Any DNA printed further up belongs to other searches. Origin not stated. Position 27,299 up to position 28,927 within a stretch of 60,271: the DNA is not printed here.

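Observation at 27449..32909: HAO-family octahaem cytochrome linked to a 16-haem/cytochrome-b quinol module and directly followed by an ammonium transporter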

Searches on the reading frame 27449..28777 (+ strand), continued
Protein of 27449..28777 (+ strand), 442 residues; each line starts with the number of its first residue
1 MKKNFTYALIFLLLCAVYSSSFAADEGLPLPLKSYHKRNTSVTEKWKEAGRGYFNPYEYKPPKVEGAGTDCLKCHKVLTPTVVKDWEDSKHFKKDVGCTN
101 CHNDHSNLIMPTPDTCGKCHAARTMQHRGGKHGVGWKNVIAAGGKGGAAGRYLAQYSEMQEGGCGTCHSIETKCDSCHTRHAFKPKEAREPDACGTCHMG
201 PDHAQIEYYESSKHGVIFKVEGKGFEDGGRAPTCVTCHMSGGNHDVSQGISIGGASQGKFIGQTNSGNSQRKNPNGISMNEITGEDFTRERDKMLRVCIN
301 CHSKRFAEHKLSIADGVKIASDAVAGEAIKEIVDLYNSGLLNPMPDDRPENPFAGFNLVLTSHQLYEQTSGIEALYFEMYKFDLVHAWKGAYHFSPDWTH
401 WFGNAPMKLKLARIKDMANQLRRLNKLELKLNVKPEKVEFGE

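Call 7: find_homologous_proteins(query=window:27449-28777:+, max_evalue=1e-10)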
Query window:27449-28777:+ (442 aa): 2577 proteins with E <= 1e-10 among 6987 candidates; the best 120 are listed.
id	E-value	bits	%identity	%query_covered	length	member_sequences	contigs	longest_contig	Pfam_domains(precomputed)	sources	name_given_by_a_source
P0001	4.0e-284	961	89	100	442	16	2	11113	PF14537.12,PF13447.12,PF14522.12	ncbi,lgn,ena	ncbi:MAG: multiheme c-type cytochrome [Deltaproteobacteria bacterium]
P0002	1.1e-238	811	76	95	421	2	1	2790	PF09699.16,PF14537.12,PF13435.12,PF22678.2,PF13447.12,PF14522.12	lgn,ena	-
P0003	1.3e-238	811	73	100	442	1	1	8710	PF14537.12,PF13435.12,PF13447.12,PF14522.12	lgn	-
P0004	5.6e-238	808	75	98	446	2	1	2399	PF09699.16,PF14537.12,PF13435.12,PF22678.2,PF13447.12,PF14522.12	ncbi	-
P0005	8.9e-237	804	73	100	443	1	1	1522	PF09699.16,PF14537.12,PF13435.12,PF22678.2,PF13447.12,PF14522.12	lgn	-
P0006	5.6e-234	795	72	100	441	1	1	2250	PF14537.12,PF13435.12,PF13447.12,PF14522.12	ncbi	-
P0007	1.0e-233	794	70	100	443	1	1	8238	PF09699.16,PF14537.12,PF13447.12,PF14522.12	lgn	-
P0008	6.0e-233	792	73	98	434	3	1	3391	PF14537.12,PF13435.12,PF13447.12,PF14522.12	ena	-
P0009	1.9e-226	770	71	99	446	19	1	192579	PF09699.16,PF14537.12,PF13435.12,PF13447.12,PF14522.12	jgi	jgi:hypothetical protein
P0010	6.8e-226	769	70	100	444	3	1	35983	PF14537.12,PF13435.12,PF13447.12,PF14522.12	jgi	-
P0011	1.6e-221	754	68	100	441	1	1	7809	PF09699.16,PF14537.12,PF13435.12,PF13447.12,PF14522.12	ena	-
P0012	1.2e-177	610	61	97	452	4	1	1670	PF14537.12,PF22678.2,PF13447.12,PF14522.12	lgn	-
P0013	1.7e-176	606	62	98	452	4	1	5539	PF14537.12,PF13435.12,PF03264.20,PF13447.12,PF14522.12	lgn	-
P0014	3.4e-174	598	60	98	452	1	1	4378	PF14537.12,PF13435.12,PF13447.12,PF14522.12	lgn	-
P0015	3.0e-170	585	59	98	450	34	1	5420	PF09699.16,PF14537.12,PF13435.12,PF13447.12,PF14522.12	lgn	-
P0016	4.9e-169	581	60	97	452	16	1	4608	PF09699.16,PF14537.12,PF13435.12,PF13447.12,PF14522.12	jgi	jgi:hydroxylamine dehydrogenase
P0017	2.4e-166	572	60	94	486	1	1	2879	PF14537.12,PF13447.12,PF14522.12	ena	-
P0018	6.3e-163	561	56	98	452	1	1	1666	PF09699.16,PF14537.12,PF13447.12,PF14522.12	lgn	-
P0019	3.5e-162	559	55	98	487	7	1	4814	PF14537.12,PF13447.12,PF14522.12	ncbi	-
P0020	3.7e-160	552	58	96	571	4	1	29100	PF14537.12,PF13435.12,PF13442.12,PF13447.12,PF00034.27,PF14522.12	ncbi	-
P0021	4.6e-160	552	58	93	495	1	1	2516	PF14537.12,PF13447.12,PF14522.12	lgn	-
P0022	3.1e-158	546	56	95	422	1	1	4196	PF14537.12,PF13447.12,PF14522.12,PF22113.2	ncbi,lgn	-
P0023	5.3e-130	452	77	55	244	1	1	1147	PF13447.12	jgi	jgi:hypothetical protein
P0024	1.2e-114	402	57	72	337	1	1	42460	PF09699.16,PF14537.12,PF13435.12,PF13447.12,PF14522.12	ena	-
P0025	6.1e-107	376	49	81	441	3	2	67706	PF09699.16,PF14537.12,PF13435.12,PF02085.22,PF13447.12,PF14522.12,PF22113.2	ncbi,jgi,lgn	-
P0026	2.5e-106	374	49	81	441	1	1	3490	PF09699.16,PF14537.12,PF13435.12,PF13447.12,PF14522.12,PF22113.2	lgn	-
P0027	2.1e-103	365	49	81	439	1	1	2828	PF09699.16,PF14537.12,PF13435.12,PF13447.12,PF14522.12,PF22113.2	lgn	-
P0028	2.9e-103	364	48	82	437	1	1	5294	PF09699.16,PF14537.12,PF13435.12,PF13447.12,PF14522.12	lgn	-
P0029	3.9e-103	364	47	81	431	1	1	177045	PF09699.16,PF14537.12,PF13435.12,PF13447.12,PF14522.12,PF22113.2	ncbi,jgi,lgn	-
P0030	3.4e-102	361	66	54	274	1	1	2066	PF13447.12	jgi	jgi:hypothetical protein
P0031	1.1e-101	359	46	81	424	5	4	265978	PF09699.16,PF14537.12,PF13435.12,PF13447.12,PF14522.12,PF22113.2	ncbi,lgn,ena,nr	ncbi:MAG: multiheme c-type cytochrome [Candidatus Methanoperedens sp.]|nr:multiheme c-type cytochrom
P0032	5.3e-101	357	46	82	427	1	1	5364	PF09699.16,PF14537.12,PF13435.12,PF13447.12,PF14522.12,PF22113.2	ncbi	-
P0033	9.6e-101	356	48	81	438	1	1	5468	PF09699.16,PF14537.12,PF13435.12,PF02085.22,PF13447.12,PF14522.12,PF22113.2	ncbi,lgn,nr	ncbi:MAG: hypothetical protein IBX39_08210 [Candidatus Methanoperedenaceae archaeon]|nr:hypothetical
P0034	3.8e-100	354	48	81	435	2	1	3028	PF09699.16,PF14537.12,PF13435.12,PF13447.12,PF14522.12,PF22113.2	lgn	-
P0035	6.7e-100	353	45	84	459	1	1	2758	PF09699.16,PF14537.12,PF13435.12,PF13447.12,PF14522.12,PF22113.2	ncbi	-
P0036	7.7e-100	353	47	84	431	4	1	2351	PF09699.16,PF14537.12,PF13435.12,PF13447.12,PF14522.12,PF22113.2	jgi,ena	-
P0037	7.7e-100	353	46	83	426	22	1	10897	PF09699.16,PF14537.12,PF13435.12,PF13447.12,PF14522.12,PF22113.2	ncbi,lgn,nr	ncbi:MAG TPA: multiheme c-type cytochrome [candidate division Zixibacteria bacterium]|nr:multiheme c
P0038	2.0e-99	352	47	84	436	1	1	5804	PF09699.16,PF14537.12,PF13435.12,PF13447.12,PF14522.12,PF22113.2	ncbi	-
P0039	3.3e-99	351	46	81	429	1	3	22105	PF09699.16,PF14537.12,PF13435.12,PF13447.12,PF14522.12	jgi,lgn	jgi:hydroxylamine dehydrogenase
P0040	3.5e-99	351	47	81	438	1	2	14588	PF14537.12,PF13435.12,PF13447.12,PF14522.12,PF22113.2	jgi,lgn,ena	-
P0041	4.1e-99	351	47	81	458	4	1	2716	PF14537.12,PF13435.12,PF13447.12,PF14522.12,PF22113.2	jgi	-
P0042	8.9e-99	350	46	81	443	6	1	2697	PF09699.16,PF14537.12,PF13435.12,PF13447.12,PF14522.12,PF22113.2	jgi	jgi:hypothetical protein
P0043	1.2e-98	349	48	81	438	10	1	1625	PF09699.16,PF14537.12,PF13435.12,PF13447.12,PF14522.12,PF22113.2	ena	-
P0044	2.1e-98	348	47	81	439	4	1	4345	PF09699.16,PF14537.12,PF13435.12,PF13447.12,PF14522.12,PF22113.2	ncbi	-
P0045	3.2e-98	348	47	82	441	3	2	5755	PF09699.16,PF14537.12,PF13435.12,PF13447.12,PF14522.12,PF22113.2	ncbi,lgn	-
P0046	2.1e-87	312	42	83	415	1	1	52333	PF13435.12,PF13447.12,PF14522.12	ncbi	-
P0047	3.8e-86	308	42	83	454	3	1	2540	PF09699.16,PF14537.12,PF13435.12,PF13447.12,PF14522.12,PF22113.2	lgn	-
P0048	4.4e-86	308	43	83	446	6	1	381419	PF13447.12,PF14522.12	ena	-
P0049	5.3e-85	304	43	82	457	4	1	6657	PF09699.16,PF14537.12,PF13447.12,PF14522.12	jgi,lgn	jgi:hypothetical protein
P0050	5.2e-84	301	41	84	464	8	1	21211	PF09699.16,PF14537.12,PF13435.12,PF13447.12,PF14522.12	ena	-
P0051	1.1e-83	300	43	81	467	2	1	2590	PF09699.16,PF14537.12,PF13435.12,PF13447.12,PF14522.12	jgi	jgi:hydroxylamine dehydrogenase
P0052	1.8e-83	299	43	83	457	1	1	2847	PF14537.12,PF13447.12,PF14522.12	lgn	-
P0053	4.0e-83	298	37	86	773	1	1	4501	PF09699.16,PF14537.12,PF13435.12,PF13447.12,PF14522.12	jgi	jgi:hypothetical protein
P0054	5.3e-82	294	43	81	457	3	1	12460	PF09699.16,PF14537.12,PF13447.12,PF14522.12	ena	-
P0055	8.9e-79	284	41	84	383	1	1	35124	PF14537.12,PF13435.12,PF13447.12,PF14522.12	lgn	-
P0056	2.0e-78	282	42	81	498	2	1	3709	PF09699.16,PF14537.12,PF13435.12,PF13447.12,PF14522.12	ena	-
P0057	5.6e-78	281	37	83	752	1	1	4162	PF09699.16,PF14537.12,PF02085.22,PF13447.12,PF14522.12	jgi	-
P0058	9.3e-78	280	50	60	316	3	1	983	PF13447.12,PF14522.12,PF22113.2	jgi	jgi:hypothetical protein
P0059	2.7e-76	275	39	83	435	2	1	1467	PF14537.12,PF13447.12,PF14522.12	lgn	-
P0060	2.9e-76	275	41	84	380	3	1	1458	PF14537.12,PF13435.12,PF03264.20,PF13447.12,PF14522.12,PF22113.2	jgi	jgi:hydroxylamine dehydrogenase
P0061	3.8e-76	275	39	83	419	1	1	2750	PF14537.12,PF13447.12,PF14522.12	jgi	jgi:hypothetical protein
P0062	1.7e-75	273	41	83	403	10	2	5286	PF14537.12,PF13447.12,PF14522.12,PF22113.2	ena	-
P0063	2.1e-75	272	37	82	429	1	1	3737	PF14537.12,PF13435.12,PF13447.12,PF14522.12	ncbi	-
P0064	2.4e-75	272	37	85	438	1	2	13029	PF14537.12,PF13435.12,PF13447.12,PF14522.12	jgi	jgi:hypothetical protein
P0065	3.8e-74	268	39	84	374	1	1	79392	PF09699.16,PF14537.12,PF13435.12,PF13447.12,PF14522.12,PF22113.2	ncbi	-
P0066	1.4e-73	267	39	83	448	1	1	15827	PF09699.16,PF14537.12,PF09851.15,PF13447.12,PF14522.12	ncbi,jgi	-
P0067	4.5e-73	265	38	84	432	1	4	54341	PF09699.16,PF14537.12,PF13447.12,PF14522.12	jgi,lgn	-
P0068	4.9e-73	265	40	81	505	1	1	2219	PF14537.12,PF00801.27,PF13435.12,PF13447.12,PF14522.12,PF18911.7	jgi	jgi:hydroxylamine dehydrogenase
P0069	1.2e-72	263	37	83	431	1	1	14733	PF14537.12,PF13447.12,PF14522.12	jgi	jgi:hypothetical protein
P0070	1.6e-72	263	40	80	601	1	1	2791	PF09699.16,PF14537.12,PF00801.27,PF13435.12,PF13447.12,PF14522.12,PF18911.7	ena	-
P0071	2.2e-72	262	38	84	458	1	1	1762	PF14537.12,PF13435.12,PF13447.12,PF22113.2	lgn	-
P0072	3.5e-72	262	39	81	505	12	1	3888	PF09699.16,PF14537.12,PF00801.27,PF13435.12,PF13447.12,PF14522.12,PF18911.7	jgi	jgi:hydroxylamine dehydrogenase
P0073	2.2e-71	259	36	83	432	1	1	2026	PF09699.16,PF14537.12,PF13447.12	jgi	jgi:hypothetical protein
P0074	2.4e-71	259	40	78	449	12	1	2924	PF09699.16,PF13447.12,PF14522.12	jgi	-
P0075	4.9e-71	258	37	82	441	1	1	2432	PF09699.16,PF14537.12,PF13435.12,PF13447.12,PF14522.12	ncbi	-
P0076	1.1e-69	254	39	80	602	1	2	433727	PF09699.16,PF14537.12,PF13435.12,PF03264.20,PF13447.12,PF14522.12,PF18911.7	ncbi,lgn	-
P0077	1.1e-69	254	41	84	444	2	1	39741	PF09699.16,PF14537.12,PF13435.12,PF13447.12,PF14522.12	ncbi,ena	-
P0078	1.6e-69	253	38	82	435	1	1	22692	PF14537.12,PF13435.12,PF13447.12,PF14522.12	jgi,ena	-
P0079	1.7e-69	253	38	82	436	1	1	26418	PF09699.16,PF14537.12,PF13447.12,PF14522.12,PF22113.2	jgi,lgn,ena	-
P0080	1.7e-69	253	38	82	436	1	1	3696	PF14537.12,PF13435.12,PF13447.12,PF14522.12,PF22113.2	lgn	-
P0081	2.2e-69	253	38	83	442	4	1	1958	PF09699.16,PF14537.12,PF13447.12,PF14522.12,PF22113.2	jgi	-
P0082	5.9e-69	251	38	81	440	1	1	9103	PF09699.16,PF14537.12,PF13435.12,PF13447.12,PF14522.12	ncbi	-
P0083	7.7e-69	251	37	83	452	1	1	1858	PF09699.16,PF14537.12,PF09851.15,PF05120.18,PF13447.12,PF14522.12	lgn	-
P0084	1.0e-68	250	38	80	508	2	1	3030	PF09699.16,PF14537.12,PF00801.27,PF13435.12,PF13447.12,PF14522.12,PF18911.7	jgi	jgi:hydroxylamine dehydrogenase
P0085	1.2e-68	250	38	83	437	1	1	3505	PF09699.16,PF14537.12,PF05120.18,PF13447.12,PF14522.12,PF22113.2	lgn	-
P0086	1.4e-68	250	40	80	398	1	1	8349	PF09699.16,PF14537.12,PF13435.12,PF13447.12,PF14522.12,PF22113.2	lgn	-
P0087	2.4e-68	249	37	80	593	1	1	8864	PF14537.12,PF00801.27,PF13435.12,PF13447.12,PF14522.12,PF18911.7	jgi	jgi:hydroxylamine dehydrogenase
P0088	3.6e-68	249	36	84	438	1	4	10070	PF09699.16,PF14537.12,PF13435.12,PF13447.12,PF14522.12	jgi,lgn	jgi:hypothetical protein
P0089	4.1e-68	248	39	80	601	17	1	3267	PF09699.16,PF00801.27,PF13435.12,PF13447.12,PF14522.12,PF18911.7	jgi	jgi:hypothetical protein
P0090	4.4e-68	248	36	82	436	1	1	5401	PF14537.12,PF13447.12,PF14522.12,PF22113.2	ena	-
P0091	5.5e-68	248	36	83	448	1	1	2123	PF09699.16,PF13447.12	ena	-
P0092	9.0e-68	247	40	81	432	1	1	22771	PF09699.16,PF14537.12,PF13435.12,PF13447.12,PF14522.12,PF22113.2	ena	-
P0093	9.4e-68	247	36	84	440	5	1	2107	PF09699.16,PF14537.12,PF13435.12,PF13447.12,PF14522.12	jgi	-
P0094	1.4e-67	247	37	84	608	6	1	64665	PF14537.12,PF00801.27,PF13435.12,PF13447.12,PF14522.12,PF18911.7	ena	-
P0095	1.7e-67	246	39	80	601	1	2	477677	PF09699.16,PF14537.12,PF13435.12,PF13447.12,PF14522.12,PF18911.7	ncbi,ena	-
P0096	1.8e-67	246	38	84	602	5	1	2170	PF09699.16,PF00801.27,PF13435.12,PF13447.12,PF14522.12,PF18911.7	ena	-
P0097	2.7e-67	246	39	80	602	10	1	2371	PF00801.27,PF13435.12,PF13447.12,PF14522.12,PF18911.7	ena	-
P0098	2.9e-67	246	39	80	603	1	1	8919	PF14537.12,PF00801.27,PF13435.12,PF13447.12,PF14522.12,PF18911.7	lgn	-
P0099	3.6e-67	245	40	76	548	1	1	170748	PF09699.16,PF14537.12,PF13435.12,PF13447.12,PF14522.12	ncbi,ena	-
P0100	4.2e-67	245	38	80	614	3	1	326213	PF09699.16,PF14537.12,PF00801.27,PF13435.12,PF13447.12,PF14522.12,PF18911.7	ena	-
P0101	8.0e-67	244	38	78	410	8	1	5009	PF14537.12,PF13435.12,PF13447.12,PF14522.12,PF22113.2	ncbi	-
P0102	1.3e-66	243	39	77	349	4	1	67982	PF14537.12,PF13435.12,PF13447.12,PF14522.12,PF22113.2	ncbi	-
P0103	2.2e-66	243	38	80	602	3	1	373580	PF00801.27,PF13435.12,PF03264.20,PF13447.12,PF14522.12,PF18911.7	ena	-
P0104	2.5e-66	243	39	80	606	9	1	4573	PF14537.12,PF13435.12,PF13447.12,PF14522.12,PF18911.7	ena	-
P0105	3.1e-66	242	37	80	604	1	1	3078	PF14537.12,PF00801.27,PF13435.12,PF13447.12,PF14522.12,PF18911.7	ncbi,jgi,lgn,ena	ncbi:MAG: multiheme c-type cytochrome [Thermoleophilia bacterium]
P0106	4.0e-66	242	37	80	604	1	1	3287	PF14537.12,PF00801.27,PF13435.12,PF13447.12,PF14522.12,PF18911.7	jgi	jgi:hypothetical protein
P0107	4.9e-66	242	38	81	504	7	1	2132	PF14537.12,PF00801.27,PF13435.12,PF13447.12,PF14522.12,PF18911.7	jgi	jgi:hydroxylamine dehydrogenase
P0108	6.8e-66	241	31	97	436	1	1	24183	PF14537.12,PF13447.12,PF22113.2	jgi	jgi:hypothetical protein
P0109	7.8e-66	241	38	81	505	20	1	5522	PF09699.16,PF14537.12,PF00801.27,PF13435.12,PF13447.12,PF14522.12,PF18911.7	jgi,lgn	jgi:hypothetical protein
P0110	8.3e-66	241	39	80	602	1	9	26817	PF14537.12,PF00801.27,PF13435.12,PF13447.12,PF14522.12,PF18911.7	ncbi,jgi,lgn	-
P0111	9.3e-66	241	36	82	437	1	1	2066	PF14537.12,PF09851.15,PF13447.12,PF14522.12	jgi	-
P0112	1.2e-65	240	36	84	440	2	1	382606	PF09699.16,PF14537.12,PF13435.12,PF13447.12,PF14522.12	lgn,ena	-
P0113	2.2e-65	239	38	80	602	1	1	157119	PF00801.27,PF13435.12,PF03264.20,PF13447.12,PF14522.12,PF18911.7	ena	-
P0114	2.5e-65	239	38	80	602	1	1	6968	PF09699.16,PF00801.27,PF13435.12,PF13447.12,PF14522.12,PF18911.7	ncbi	-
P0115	6.5e-65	238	37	84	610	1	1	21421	PF14537.12,PF00801.27,PF13435.12,PF13447.12,PF14522.12,PF18911.7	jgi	jgi:hydroxylamine dehydrogenase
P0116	7.2e-65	238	38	81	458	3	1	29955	PF14537.12,PF13435.12,PF13447.12,PF14522.12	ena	-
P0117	8.9e-65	237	37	80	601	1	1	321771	PF14537.12,PF00801.27,PF13435.12,PF13447.12,PF14522.12,PF18911.7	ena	-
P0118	9.6e-65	237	38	80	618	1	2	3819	PF14537.12,PF00801.27,PF13435.12,PF13447.12,PF14522.12,PF18911.7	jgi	jgi:Seven times multi-haem cytochrome CxxCH/PKD domain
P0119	1.2e-64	237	38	80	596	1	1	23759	PF00801.27,PF13435.12,PF13447.12,PF14522.12,PF18911.7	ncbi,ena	-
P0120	2.0e-64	236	36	82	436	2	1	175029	PF09699.16,PF14537.12,PF13447.12,PF14522.12,PF22113.2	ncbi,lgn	-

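Call 9: find_encoding_contigs(protein=P0009, flank=10000, max_places=2)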
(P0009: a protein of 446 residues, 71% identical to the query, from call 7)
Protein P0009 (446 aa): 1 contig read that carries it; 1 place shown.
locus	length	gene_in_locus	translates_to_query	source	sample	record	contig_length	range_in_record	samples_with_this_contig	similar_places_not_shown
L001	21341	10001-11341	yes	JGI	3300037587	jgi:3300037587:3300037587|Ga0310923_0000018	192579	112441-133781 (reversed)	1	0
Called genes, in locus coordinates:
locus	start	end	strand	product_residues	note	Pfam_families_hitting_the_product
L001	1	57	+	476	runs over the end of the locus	PF05221:AdoHcyase, PF00670:AdoHcyase_NAD, PF02826:2-Hacid_dh_C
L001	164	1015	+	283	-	PF02219:MTHFR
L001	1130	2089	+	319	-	PF03255:ACCA, PF01039:Carboxyl_trans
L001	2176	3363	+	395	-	-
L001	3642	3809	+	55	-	-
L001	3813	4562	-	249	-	-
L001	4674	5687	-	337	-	PF03193:RsgA_GTPase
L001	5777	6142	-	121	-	PF01329:Pterin_4a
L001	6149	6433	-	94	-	-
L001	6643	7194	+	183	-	PF00929:RNase_T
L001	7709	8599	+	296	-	PF00892:EamA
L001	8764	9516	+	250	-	PF06764:DUF1223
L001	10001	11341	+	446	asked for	PF13435:Cytochrome_C554 (faint), PF09699:Paired_CXXCH_1 (faint), PF14522:Cytochrome_C7 (weak), PF14537:Cytochrom_c3_2 (weak), PF13447:Multi-haem_cyto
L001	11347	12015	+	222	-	PF22113:Mtrc-MtrF_II-IV_dom (faint), PF13435:Cytochrome_C554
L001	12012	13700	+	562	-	PF02085:Cytochrom_CIII (faint), PF09699:Paired_CXXCH_1 (faint), PF14522:Cytochrome_C7 (faint), PF14537:Cytochrom_c3_2 (faint), PF01292:Ni_hydr_CYTB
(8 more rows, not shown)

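Call 10: find_encoding_contigs(protein=P0010, flank=10000, max_places=2)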
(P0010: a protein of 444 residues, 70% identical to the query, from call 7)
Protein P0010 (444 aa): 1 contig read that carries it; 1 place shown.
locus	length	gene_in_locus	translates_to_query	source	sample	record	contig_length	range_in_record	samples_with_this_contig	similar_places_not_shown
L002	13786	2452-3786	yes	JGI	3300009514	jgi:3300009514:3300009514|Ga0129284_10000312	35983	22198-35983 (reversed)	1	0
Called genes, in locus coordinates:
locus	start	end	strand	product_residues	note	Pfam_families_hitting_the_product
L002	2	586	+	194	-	?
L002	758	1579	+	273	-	PF01048:PNP_UDP_1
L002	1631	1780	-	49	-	-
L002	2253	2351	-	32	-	-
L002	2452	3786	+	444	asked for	PF13435:Cytochrome_C554 (faint), PF14522:Cytochrome_C7 (faint), PF14537:Cytochrom_c3_2 (faint), PF13447:Multi-haem_cyto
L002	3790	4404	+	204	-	PF22113:Mtrc-MtrF_II-IV_dom (faint), PF09699:Paired_CXXCH_1 (faint), PF13435:Cytochrome_C554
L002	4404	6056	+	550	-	PF03264:Cytochrom_NNT (faint), PF09699:Paired_CXXCH_1 (faint), PF14522:Cytochrome_C7 (faint), PF01292:Ni_hydr_CYTB (weak)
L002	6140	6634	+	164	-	PF14537:Cytochrom_c3_2 (weak)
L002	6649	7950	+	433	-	PF00909:Ammonium_transp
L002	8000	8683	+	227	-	-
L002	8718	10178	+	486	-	PF01145:Band_7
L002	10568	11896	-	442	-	PF00563:EAL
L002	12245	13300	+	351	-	-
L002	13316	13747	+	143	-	PF07238:PilZ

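Call 11: find_encoding_contigs(protein=P0001, flank=10000, max_places=2)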
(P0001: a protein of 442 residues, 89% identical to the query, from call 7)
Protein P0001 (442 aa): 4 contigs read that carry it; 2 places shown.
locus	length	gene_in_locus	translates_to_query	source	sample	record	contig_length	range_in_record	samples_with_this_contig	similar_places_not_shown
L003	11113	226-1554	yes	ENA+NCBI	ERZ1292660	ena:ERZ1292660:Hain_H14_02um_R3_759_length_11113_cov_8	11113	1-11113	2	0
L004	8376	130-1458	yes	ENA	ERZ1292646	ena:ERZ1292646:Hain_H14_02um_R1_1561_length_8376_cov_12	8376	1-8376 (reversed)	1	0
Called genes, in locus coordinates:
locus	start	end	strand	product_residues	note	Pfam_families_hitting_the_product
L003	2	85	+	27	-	?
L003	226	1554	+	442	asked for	PF14537:Cytochrom_c3_2 (weak), PF14522:Cytochrome_C7 (weak), PF13447:Multi-haem_cyto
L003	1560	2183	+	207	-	PF22113:Mtrc-MtrF_II-IV_dom (faint), PF14522:Cytochrome_C7 (faint), PF13435:Cytochrome_C554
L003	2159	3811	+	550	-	PF02085:Cytochrom_CIII (faint), PF03264:Cytochrom_NNT (faint), PF14522:Cytochrome_C7 (faint), PF09699:Paired_CXXCH_1 (faint), PF14537:Cytochrom_c3_2 (faint), PF01292:Ni_hydr_CYTB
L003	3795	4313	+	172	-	PF14522:Cytochrome_C7 (faint), PF14537:Cytochrom_c3_2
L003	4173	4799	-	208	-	-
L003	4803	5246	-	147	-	-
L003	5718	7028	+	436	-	-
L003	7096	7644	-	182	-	PF01965:DJ-1_PfpI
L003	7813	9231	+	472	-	PF00289:Biotin_carb_N, PF01071:GARS_A (weak), PF02786:CPSase_L_D2, PF08443:RimK (weak), PF02222:ATP-grasp (weak), PF07478:Dala_Dala_lig_C, PF02785:Biotin_carb_C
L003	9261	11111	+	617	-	PF00682:HMGL-like, PF02436:PYC_OADA, PF25919:BSH_CusB (faint), PF00364:Biotin_lipoyl, PF25917:BSH_RND, PF25973:BSH_CzcB (faint), PF25984:BSH_YknX (faint), PF25997:BSH_YhbJ (weak)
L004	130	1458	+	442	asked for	PF14537:Cytochrom_c3_2 (weak), PF14522:Cytochrome_C7 (weak), PF13447:Multi-haem_cyto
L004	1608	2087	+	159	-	-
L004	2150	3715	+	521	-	PF02085:Cytochrom_CIII (faint), PF03264:Cytochrom_NNT (faint), PF09699:Paired_CXXCH_1 (faint), PF14522:Cytochrome_C7 (faint), PF14537:Cytochrom_c3_2 (faint), PF01292:Ni_hydr_CYTB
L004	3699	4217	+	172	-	PF14522:Cytochrome_C7 (faint), PF14537:Cytochrom_c3_2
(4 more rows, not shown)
